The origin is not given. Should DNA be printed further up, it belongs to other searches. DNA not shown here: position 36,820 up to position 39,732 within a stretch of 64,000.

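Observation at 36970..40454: Single-polypeptide fusion of biosynthetic arginine decarboxylase and agmatine deiminase, followed by N-carbamoylputrescine amidase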

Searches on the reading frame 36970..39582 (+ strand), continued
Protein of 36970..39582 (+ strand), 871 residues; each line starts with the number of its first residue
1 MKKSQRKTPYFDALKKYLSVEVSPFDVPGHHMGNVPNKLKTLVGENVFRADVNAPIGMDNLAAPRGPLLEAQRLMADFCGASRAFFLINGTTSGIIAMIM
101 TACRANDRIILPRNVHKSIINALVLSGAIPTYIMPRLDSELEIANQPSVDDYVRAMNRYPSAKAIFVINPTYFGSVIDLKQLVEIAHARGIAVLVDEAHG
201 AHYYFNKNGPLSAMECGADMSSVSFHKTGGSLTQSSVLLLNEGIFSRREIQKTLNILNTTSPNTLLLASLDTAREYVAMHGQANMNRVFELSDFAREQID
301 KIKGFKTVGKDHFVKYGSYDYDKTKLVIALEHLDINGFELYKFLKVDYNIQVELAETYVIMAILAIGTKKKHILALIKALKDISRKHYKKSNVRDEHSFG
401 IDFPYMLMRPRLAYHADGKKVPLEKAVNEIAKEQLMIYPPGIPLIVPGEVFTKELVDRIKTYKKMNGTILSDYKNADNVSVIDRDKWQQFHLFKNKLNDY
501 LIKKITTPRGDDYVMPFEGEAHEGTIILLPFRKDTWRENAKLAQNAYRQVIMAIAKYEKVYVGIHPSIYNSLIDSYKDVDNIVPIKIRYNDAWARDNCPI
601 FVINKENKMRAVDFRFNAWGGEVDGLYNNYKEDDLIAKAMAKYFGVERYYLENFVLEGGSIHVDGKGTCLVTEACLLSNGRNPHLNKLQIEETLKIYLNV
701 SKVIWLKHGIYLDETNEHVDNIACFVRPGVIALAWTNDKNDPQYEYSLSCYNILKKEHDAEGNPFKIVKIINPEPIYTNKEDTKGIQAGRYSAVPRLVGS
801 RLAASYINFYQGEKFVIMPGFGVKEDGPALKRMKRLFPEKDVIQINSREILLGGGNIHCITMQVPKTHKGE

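Call 47: search_protein_families(library=pfam, proteins=[P0183, P0232, P0167, P0122, P0145, P0137, P0146, P0256, P0267], max_evalue=0.00001)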
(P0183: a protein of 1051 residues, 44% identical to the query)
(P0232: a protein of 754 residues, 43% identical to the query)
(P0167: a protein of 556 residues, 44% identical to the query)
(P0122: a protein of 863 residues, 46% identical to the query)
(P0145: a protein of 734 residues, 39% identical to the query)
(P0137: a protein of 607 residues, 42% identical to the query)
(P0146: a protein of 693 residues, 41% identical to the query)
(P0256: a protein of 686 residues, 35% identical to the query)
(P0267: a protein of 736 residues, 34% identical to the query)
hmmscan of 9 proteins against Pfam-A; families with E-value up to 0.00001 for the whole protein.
P0183 (1051 aa): 3 families
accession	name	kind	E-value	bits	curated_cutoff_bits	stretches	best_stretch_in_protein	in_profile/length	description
PF04371.20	PAD_porph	-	6.3e-103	344.8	25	1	705-1050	3-319/321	Porphyromonas-type peptidyl-arginine deiminase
PF02784.22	Orn_Arg_deC_N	-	4.6e-16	59.4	23.4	1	65-302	16-247/247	Pyridoxal-dependent decarboxylase, pyridoxal binding domain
PF00278.28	Orn_DAP_Arg_deC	-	9.1e-07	29.5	23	1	303-394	6-91/95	Pyridoxal-dependent decarboxylase, C-terminal sheet domain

P0232 (754 aa): 1 family
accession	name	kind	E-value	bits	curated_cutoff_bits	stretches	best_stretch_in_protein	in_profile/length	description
PF04371.20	PAD_porph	-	1.8e-111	372.8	25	1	411-747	1-321/321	Porphyromonas-type peptidyl-arginine deiminase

P0167 (556 aa): 2 families
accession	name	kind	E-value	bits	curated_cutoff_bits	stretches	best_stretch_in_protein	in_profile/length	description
PF04371.20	PAD_porph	-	1.9e-120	402.4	25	1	192-549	1-321/321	Porphyromonas-type peptidyl-arginine deiminase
PF01812.26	5-FTHF_cyc-lig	-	1.1e-32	113.9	27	1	3-183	1-186/186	5-formyltetrahydrofolate cyclo-ligase family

P0122 (863 aa): 6 families
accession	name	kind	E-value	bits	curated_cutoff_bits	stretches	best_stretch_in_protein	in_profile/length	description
PF01276.26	OKR_DC_1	-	8e-69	232.8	27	1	20-336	1-342/417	Orn/Lys/Arg decarboxylase, major domain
PF01041.23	DegT_DnrJ_EryC1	-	4.5e-10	39.7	19.8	1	89-240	35-173/360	DegT/DnrJ/EryC1/StrS aminotransferase family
PF00155.27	Aminotran_1_2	-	9.2e-10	38.7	19.7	1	85-217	53-194/361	Aminotransferase class I and II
PF03711.20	OKR_DC_1_C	-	7.5e-07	29.9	24.2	1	417-466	46-99/132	Orn/Lys/Arg decarboxylase, C-terminal domain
PF04371.20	PAD_porph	-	9.4e-07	28.8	25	1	554-835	30-299/321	Porphyromonas-type peptidyl-arginine deiminase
PF00266.25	Aminotran_5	-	3.6e-06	26.7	21.5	0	94-243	62-205/371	Aminotransferase class-V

P0145 (734 aa): 6 families
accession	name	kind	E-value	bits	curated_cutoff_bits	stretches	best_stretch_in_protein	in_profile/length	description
PF01276.26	OKR_DC_1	-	2.2e-74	251.1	27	1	251-610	1-411/417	Orn/Lys/Arg decarboxylase, major domain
PF01234.23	NNMT_PNMT_TEMT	-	3.7e-45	154.6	25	1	6-241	11-260/261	NNMT/PNMT/TEMT family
PF03711.20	OKR_DC_1_C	-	1.9e-11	44.8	24.2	1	641-713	40-117/132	Orn/Lys/Arg decarboxylase, C-terminal domain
PF00155.27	Aminotran_1_2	-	2e-11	44.1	19.7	1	305-554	38-301/361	Aminotransferase class I and II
PF00266.25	Aminotran_5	-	1.2e-08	34.8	21.5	1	309-473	43-204/371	Aminotransferase class-V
PF01041.23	DegT_DnrJ_EryC1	-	4.1e-07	30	19.8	1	322-450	37-156/360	DegT/DnrJ/EryC1/StrS aminotransferase family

P0137 (607 aa): 6 families
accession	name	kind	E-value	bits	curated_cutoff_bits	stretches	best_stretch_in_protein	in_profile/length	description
PF01276.26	OKR_DC_1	-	6.5e-73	246.3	27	1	133-447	2-342/417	Orn/Lys/Arg decarboxylase, major domain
PF01041.23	DegT_DnrJ_EryC1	-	8.3e-12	45.4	19.8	1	203-351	37-172/360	DegT/DnrJ/EryC1/StrS aminotransferase family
PF03711.20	OKR_DC_1_C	-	2.6e-10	41.1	24.2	1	519-587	41-114/132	Orn/Lys/Arg decarboxylase, C-terminal domain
PF00155.27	Aminotran_1_2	-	2.2e-09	37.4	19.7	1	200-331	52-195/361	Aminotransferase class I and II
PF01212.27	Beta_elim_lyase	-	3.5e-08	33.5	27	1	195-427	37-228/288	Beta-eliminating lyase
PF00266.25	Aminotran_5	-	3.6e-06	26.6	21.5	0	203-354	56-204/371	Aminotransferase class-V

P0146 (693 aa): 5 families
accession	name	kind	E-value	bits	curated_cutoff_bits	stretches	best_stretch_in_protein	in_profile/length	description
PF01276.26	OKR_DC_1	-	3.1e-75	253.9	27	1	221-580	2-414/417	Orn/Lys/Arg decarboxylase, major domain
PF01041.23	DegT_DnrJ_EryC1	-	4.5e-12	46.3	19.8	1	281-415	27-152/360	DegT/DnrJ/EryC1/StrS aminotransferase family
PF00155.27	Aminotran_1_2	-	4.7e-10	39.6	19.7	1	273-419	37-196/361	Aminotransferase class I and II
PF03711.20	OKR_DC_1_C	-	1.2e-07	32.6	24.2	1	616-677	48-116/132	Orn/Lys/Arg decarboxylase, C-terminal domain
PF00266.25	Aminotran_5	-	8.1e-07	28.8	21.5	1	280-442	45-204/371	Aminotransferase class-V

P0256 (686 aa): 5 families
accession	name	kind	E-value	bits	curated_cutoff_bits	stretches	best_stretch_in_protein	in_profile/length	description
PF01276.26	OKR_DC_1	-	1.6e-66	225.3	27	1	208-509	2-328/417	Orn/Lys/Arg decarboxylase, major domain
PF06695.16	Sm_multidrug_ex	-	2e-24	86.9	30.7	1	1-94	28-120/121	Putative small multi-drug export protein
PF03711.20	OKR_DC_1_C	-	1.2e-09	39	24.2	1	596-662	39-109/132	Orn/Lys/Arg decarboxylase, C-terminal domain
PF00155.27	Aminotran_1_2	-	1.2e-08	35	19.7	1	270-405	46-194/361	Aminotransferase class I and II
PF01212.27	Beta_elim_lyase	-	9.8e-06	25.5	27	0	271-397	37-170/288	Beta-eliminating lyase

P0267 (736 aa): 4 families
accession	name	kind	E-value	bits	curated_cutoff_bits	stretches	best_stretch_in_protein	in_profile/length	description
PF01276.26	OKR_DC_1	-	4.2e-52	177.8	27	1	265-562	2-320/417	Orn/Lys/Arg decarboxylase, major domain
PF01234.23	NNMT_PNMT_TEMT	-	2.2e-34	119.3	25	1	7-255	11-259/261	NNMT/PNMT/TEMT family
PF03711.20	OKR_DC_1_C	-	1.6e-11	45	24.2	1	654-721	43-114/132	Orn/Lys/Arg decarboxylase, C-terminal domain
PF01041.23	DegT_DnrJ_EryC1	-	3.8e-06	26.8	19.8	1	344-455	47-149/360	DegT/DnrJ/EryC1/StrS aminotransferase family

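Call 50: list_cluster_members(proteins=[P0183, P0232, P0122, P0121, P0001, P0002])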
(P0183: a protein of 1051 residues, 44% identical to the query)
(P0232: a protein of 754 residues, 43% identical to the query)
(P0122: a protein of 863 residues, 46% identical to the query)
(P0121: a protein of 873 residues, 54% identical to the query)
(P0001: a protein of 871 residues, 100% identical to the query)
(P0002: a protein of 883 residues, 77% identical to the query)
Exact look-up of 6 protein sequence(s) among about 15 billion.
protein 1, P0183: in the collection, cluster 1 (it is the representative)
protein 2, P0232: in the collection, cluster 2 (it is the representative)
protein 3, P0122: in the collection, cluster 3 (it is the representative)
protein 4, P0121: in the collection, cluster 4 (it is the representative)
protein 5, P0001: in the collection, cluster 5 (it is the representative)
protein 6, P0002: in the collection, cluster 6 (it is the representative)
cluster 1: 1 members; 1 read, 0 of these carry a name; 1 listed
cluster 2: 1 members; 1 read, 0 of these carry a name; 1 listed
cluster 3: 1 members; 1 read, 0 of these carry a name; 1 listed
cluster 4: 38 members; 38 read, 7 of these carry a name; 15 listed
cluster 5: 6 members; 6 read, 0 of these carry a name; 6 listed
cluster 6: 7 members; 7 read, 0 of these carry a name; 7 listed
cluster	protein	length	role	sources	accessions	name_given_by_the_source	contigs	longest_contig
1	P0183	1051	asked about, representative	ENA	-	-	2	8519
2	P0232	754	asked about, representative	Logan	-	-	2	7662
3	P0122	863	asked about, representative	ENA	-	-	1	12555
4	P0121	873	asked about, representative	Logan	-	-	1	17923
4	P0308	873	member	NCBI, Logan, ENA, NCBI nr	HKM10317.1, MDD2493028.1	MAG: agmatine deiminase [Bacilli bacterium] | agmatine deiminase [Bacilli bacterium]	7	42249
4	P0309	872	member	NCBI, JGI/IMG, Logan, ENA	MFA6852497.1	MAG: agmatine deiminase [Bacilli bacterium]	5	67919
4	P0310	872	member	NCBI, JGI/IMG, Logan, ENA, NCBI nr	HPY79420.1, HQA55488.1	MAG TPA: agmatine deiminase [Bacilli bacterium] | agmatine deiminase [Bacilli bacterium]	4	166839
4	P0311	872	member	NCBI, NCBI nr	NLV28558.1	MAG: agmatine deiminase [Erysipelotrichaceae bacterium] | agmatine deiminase [Erysipelotrichaceae bacterium]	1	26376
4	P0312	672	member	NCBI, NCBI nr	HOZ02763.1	MAG TPA: aminotransferase class I/II-fold pyridoxal phosphate-dependent enzyme, partial ... | aminotransferase class I/II-fold pyridoxal phosphate-dependent enzyme [Bacilli bacterium]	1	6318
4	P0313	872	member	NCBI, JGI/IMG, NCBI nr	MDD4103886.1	MAG: agmatine deiminase [Bacilli bacterium] | arginine decarboxylase | agmatine deiminase [Bacilli bacterium]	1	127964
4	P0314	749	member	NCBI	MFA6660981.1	MAG: aminotransferase class I/II-fold pyridoxal phosphate-dependent enzyme, partial ...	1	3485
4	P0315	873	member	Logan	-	-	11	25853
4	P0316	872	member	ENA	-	-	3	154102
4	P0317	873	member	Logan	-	-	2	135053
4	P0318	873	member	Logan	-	-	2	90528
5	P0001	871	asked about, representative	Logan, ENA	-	-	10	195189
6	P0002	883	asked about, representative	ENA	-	-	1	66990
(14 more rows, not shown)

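Call 51: find_encoding_contigs(protein=P0183, flank=5000, max_places=2)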
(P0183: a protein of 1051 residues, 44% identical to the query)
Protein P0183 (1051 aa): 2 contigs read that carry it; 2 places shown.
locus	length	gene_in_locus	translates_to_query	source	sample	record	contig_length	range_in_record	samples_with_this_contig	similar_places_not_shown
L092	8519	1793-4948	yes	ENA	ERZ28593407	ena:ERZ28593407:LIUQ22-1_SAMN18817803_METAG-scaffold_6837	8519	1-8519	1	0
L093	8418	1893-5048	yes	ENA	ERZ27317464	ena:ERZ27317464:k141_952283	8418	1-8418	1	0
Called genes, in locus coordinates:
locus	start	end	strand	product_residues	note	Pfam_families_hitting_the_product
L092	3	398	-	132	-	?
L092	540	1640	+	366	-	-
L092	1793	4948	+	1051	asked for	PF00278:Orn_DAP_Arg_deC (weak), PF02784:Orn_Arg_deC_N, PF04371:PAD_porph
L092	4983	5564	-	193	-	PF00583:Acetyltransf_1, PF13673:Acetyltransf_10 (weak), PF13508:Acetyltransf_7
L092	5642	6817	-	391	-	PF01996:F420_ligase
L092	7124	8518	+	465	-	?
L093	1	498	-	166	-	?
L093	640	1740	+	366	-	-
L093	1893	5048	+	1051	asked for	PF00278:Orn_DAP_Arg_deC (weak), PF02784:Orn_Arg_deC_N, PF04371:PAD_porph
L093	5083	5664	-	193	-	PF00583:Acetyltransf_1, PF13673:Acetyltransf_10 (weak), PF13508:Acetyltransf_7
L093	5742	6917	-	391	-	PF01996:F420_ligase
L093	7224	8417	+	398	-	?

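Call 59: predict_structure(alignment_id=A1)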
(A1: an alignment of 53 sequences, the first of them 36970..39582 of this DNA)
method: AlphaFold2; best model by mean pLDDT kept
length: 871 residues; sequences in the alignment: 53
mean_pLDDT: 90.7   pTM: 0.72
mean pLDDT of the five models: 90.7, 89.5, 89.4, 88.4, 87.9
residues with pLDDT >= 90: 605; 70-90: 234; 50-70: 29; < 50: 3
segments of 3 or more residues with pLDDT < 50: 869-871
pLDDT, mean of each block of 10 residues (from residue 1): 82 88 62 71 79 77 90 96 94 96 92 93 94 88 89 83 94 94 93 95 92 97 90 93 95 87 87 95 94 97 96 91 95 91 94 90 92 97 96 72 84 95 96 86 91 90 83 91 91 83 81 92 96 92 97 97 97 94 97 95 92 92 86 94 93 88 95 92 80 85 93 90 96 96 97 94 93 93 85 87 95 97 96 96 97 94 82 28
secondary structure, 60 per line:
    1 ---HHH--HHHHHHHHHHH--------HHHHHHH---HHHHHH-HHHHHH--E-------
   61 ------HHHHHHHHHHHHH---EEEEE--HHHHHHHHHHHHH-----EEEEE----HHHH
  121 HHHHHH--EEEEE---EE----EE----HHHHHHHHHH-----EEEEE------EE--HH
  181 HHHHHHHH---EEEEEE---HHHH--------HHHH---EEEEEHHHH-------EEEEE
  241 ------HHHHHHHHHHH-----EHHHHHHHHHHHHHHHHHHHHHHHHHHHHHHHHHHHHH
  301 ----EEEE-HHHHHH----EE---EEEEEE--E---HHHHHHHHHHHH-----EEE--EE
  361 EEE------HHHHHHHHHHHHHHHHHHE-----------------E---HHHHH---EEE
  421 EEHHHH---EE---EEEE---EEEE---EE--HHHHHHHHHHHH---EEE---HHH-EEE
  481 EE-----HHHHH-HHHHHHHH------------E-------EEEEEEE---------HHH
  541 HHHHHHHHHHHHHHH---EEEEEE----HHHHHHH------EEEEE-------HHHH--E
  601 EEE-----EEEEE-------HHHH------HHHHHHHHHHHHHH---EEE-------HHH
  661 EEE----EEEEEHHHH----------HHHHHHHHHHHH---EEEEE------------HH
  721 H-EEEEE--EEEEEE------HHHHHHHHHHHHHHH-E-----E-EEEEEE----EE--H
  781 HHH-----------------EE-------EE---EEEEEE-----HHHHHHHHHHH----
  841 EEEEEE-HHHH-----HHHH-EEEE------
elements in order (helices of 4 or more, strands of 3 or more residues): H9-19 H28-34 H38-43 H45-50 H67-79 E83-87 H90-102 E108-112 H117-126 E129-133 H149-158 E164-168 H179-188 E192-197 H201-204 H213-216 E220-224 H225-228 E236-240 H247-257 H264-300 E305-308 H310-315 E325-330 H337-348 E354-356 E359-363 H370-387 H410-414 E418-422 H423-426 E435-438 E442-445 H453-464 E468-470 E478-482 H488-492 H494-501 E522-528 H538-555 E559-564 H569-575 E582-586 H594-597 E600-603 E609-613 H621-624 H631-644 E648-650 E661-663 E668-672 H673-676 H687-698 E702-706 E723-727 E730-735 H742-756 E766-771 H780-783 E815-820 H826-836 E841-846 H848-851 H857-860 E862-865
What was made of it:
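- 38428..38505 (+): Linker, aa 487-512 (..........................). It has a fixed length, W487 is invariant, and it is predicted helical (helices 488-492 and 494-501). AF2 pLDDT is 81-91 here (call 59).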

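Call 62: fold_search(model_id=the predicted structure, library=pdb)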
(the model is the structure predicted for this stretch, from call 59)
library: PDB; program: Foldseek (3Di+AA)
matches with E <= 10: 1925; with E <= 0.001: 1743
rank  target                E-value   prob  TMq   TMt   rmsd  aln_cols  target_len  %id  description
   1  3h7c                  6.9e-49  1.00  0.40  0.94   1.4       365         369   44  Crystal Structure of Arabidopsis thaliana Agmatine Deiminase from Cell Free Expression (released 2009-05-26)
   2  1vkp_A                7.6e-48  1.00  0.41  0.96   1.4       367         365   44  X-RAY STRUCTURE OF GENE PRODUCT FROM ARABIDOPSIS THALIANA AT5G08170, AGMATINE IMINOHYDROLASE (released 2004-08-17)
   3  3h7k                  1.9e-47  1.00  0.40  0.95   1.3       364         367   44  Crystal Structure of Arabidopsis thaliana Agmatine Deiminase Complexed with a Covalently Bound Reaction Intermediate (released 2009-05-26)
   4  1vkp_B                6.2e-47  1.00  0.40  0.96   1.4       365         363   44  X-RAY STRUCTURE OF GENE PRODUCT FROM ARABIDOPSIS THALIANA AT5G08170, AGMATINE IMINOHYDROLASE (released 2004-08-17)
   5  6nic_C                2.5e-46  1.00  0.40  0.95   1.5       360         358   44  Crystal Structure of Medicago truncatula Agmatine Iminohydrolase (Deiminase) in Complex with 6-aminohexanamide (released 2019-03-20)
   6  6nic_A                2.7e-46  1.00  0.40  0.96   1.3       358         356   44  Crystal Structure of Medicago truncatula Agmatine Iminohydrolase (Deiminase) in Complex with 6-aminohexanamide (released 2019-03-20)
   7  6nic_D                9.4e-45  1.00  0.40  0.95   1.6       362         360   44  Crystal Structure of Medicago truncatula Agmatine Iminohydrolase (Deiminase) in Complex with 6-aminohexanamide (released 2019-03-20)
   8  2jer_D                1.6e-44  1.00  0.40  0.93   2.0       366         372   41  Agmatine deiminase of Enterococcus faecalis catalyzing its reaction. (released 2007-01-30)
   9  2jer_E                2.6e-44  1.00  0.40  0.94   1.7       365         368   41  Agmatine deiminase of Enterococcus faecalis catalyzing its reaction. (released 2007-01-30)
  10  6nib                  4.1e-44  1.00  0.38  0.96   1.5       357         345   43  Crystal Structure of Medicago truncatula Agmatine Iminohydrolase (Deiminase) (released 2019-03-20)
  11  2ewo_H                5.8e-44  1.00  0.40  0.93   1.8       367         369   42  X-ray structure of putative agmatine deiminase Q8DW17, Northeast Structural Genomics target SmR6. (released 2005-12-06)
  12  2jer_H                6.1e-44  1.00  0.40  0.95   1.5       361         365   42  Agmatine deiminase of Enterococcus faecalis catalyzing its reaction. (released 2007-01-30)
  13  2jer_A                6.1e-44  1.00  0.40  0.94   1.6       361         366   42  Agmatine deiminase of Enterococcus faecalis catalyzing its reaction. (released 2007-01-30)
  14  2jer_B                7.3e-44  1.00  0.40  0.95   1.5       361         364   42  Agmatine deiminase of Enterococcus faecalis catalyzing its reaction. (released 2007-01-30)
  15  2jer_C                1.3e-43  1.00  0.40  0.94   1.6       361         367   42  Agmatine deiminase of Enterococcus faecalis catalyzing its reaction. (released 2007-01-30)
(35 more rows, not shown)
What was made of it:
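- On Agmatine deiminase (AguA/AIH; NCBIfam TIGR03380, Pfam PF04371): The AF2 model compared with 1vkp and 3h7c gives target TM 0.94-0.96 and rmsd 1.4 A (calls 59, 62).
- The AF2 model has pLDDT 90.7 and pTM 0.72 with a structured linker, and its C-domain superposes on Arabidopsis AIH at 1.4 A (calls 59, 62).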

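Call 67: find_homologous_proteins(query=P0183, max_evalue=1e-20)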
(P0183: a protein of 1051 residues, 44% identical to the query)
Query P0183 (1051 aa): 28 proteins with E <= 1e-20 among 8000 candidates.
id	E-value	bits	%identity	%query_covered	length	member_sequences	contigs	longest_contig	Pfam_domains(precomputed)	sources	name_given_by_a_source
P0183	0.0e+0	2407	100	100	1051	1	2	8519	PF04371.21,PF02784.23,PF00278.29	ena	-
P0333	0.0e+0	1889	76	100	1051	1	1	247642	PF04371.21,PF02784.23,PF00278.29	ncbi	-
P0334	0.0e+0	1846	74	100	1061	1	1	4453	PF04371.21,PF02784.23,PF00278.29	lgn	-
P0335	0.0e+0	1839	74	100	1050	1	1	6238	PF04371.21,PF02784.23,PF00278.29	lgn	-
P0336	0.0e+0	1405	59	100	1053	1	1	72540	PF04371.21,PF02784.23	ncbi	-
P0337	0.0e+0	1289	55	100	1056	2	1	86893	PF04371.21,PF02784.23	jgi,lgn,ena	-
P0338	6.9e-127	443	42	43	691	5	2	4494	PF02784.23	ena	-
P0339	2.4e-125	438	41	43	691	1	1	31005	PF02784.23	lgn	-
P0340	3.1e-120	421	41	43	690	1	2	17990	PF02784.23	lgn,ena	-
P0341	1.9e-119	418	41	44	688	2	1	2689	PF02784.23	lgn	-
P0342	2.9e-119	418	42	43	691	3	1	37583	PF02784.23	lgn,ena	-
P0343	1.4e-116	409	41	43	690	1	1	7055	PF02784.23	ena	-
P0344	1.8e-116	409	43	43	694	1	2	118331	PF02784.23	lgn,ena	-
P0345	6.5e-116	407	44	43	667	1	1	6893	PF13508.14,PF02784.23,PF00583.32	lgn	-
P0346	9.5e-116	406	46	41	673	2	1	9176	PF02784.23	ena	-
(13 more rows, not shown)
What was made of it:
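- Closest known: AR-fold decarboxylase-AguA fusion found here. Same: A basic-amino-acid decarboxylase sits N-terminal to a complete AguA domain, which suggests the same selective logic arose twice (calls 47, 67).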
